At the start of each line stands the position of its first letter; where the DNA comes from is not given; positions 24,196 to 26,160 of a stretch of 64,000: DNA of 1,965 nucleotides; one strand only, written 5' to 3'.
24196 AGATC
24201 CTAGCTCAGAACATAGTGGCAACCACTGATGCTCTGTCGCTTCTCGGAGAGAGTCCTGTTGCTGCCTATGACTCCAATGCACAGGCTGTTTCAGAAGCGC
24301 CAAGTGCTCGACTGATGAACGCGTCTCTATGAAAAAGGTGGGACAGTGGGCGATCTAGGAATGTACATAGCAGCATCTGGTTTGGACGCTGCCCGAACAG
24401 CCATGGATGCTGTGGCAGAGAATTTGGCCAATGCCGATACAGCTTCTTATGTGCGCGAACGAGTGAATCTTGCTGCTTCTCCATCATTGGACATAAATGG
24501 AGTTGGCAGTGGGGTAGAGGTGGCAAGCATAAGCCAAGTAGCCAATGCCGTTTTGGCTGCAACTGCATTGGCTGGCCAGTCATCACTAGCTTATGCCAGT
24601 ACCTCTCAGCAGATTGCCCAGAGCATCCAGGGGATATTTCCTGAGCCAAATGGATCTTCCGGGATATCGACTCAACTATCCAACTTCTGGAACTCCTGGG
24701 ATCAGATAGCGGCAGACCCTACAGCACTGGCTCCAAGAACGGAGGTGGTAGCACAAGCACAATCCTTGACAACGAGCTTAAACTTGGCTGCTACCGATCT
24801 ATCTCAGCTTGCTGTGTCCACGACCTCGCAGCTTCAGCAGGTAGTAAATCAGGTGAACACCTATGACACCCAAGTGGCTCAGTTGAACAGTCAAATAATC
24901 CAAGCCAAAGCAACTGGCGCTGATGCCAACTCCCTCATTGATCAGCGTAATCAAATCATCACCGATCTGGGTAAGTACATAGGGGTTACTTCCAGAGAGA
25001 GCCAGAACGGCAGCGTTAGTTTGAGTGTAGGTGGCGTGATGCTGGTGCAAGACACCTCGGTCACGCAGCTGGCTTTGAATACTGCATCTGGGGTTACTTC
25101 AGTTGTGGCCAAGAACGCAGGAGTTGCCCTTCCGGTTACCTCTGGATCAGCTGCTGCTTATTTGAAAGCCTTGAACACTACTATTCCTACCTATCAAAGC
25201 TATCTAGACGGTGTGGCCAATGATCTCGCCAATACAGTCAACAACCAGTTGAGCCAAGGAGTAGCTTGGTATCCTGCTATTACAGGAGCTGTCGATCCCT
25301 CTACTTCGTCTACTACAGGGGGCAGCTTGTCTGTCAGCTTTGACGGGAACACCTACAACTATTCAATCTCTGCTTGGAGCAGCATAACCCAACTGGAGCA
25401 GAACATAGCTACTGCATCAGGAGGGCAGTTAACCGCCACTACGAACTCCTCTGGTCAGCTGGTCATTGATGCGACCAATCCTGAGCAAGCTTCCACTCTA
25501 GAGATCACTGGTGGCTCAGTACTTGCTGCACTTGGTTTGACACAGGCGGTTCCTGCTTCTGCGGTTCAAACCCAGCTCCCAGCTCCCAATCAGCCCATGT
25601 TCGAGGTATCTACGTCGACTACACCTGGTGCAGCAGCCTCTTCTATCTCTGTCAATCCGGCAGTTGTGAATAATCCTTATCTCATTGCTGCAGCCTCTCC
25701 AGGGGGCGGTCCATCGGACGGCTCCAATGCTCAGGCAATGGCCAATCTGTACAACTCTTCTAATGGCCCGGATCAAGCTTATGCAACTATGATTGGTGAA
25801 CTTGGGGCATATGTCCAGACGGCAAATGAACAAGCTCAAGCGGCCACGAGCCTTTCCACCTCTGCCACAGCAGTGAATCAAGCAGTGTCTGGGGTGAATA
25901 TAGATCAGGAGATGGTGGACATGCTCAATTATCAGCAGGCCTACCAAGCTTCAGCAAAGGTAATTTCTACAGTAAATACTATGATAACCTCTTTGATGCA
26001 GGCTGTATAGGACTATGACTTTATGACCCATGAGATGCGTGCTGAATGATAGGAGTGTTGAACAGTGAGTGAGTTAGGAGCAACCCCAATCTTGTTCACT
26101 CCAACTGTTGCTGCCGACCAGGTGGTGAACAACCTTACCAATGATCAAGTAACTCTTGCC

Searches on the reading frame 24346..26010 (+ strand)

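Call 80: search_protein_families(library=pfam, proteins=[window:24346-26010:+], max_evalue=0.0001)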
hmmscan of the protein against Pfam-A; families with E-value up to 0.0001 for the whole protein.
window:24346-26010:+ (554 aa): 3 families
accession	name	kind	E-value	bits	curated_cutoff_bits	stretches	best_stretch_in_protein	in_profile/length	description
PF22638.1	FlgK_D1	-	4.5e-46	157.8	28.6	1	93-307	3-223/233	Flagellar hook-associated protein FlgK helical domain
PF06429.18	Flg_bbr_C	-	6.1e-11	42.1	23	1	514-552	7-45/46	Flagellar basal body rod FlgEFG protein C-terminal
PF00460.25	Flg_bb_rod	-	2.5e-06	27.8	20.7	1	6-33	1-28/31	Flagella basal body rod protein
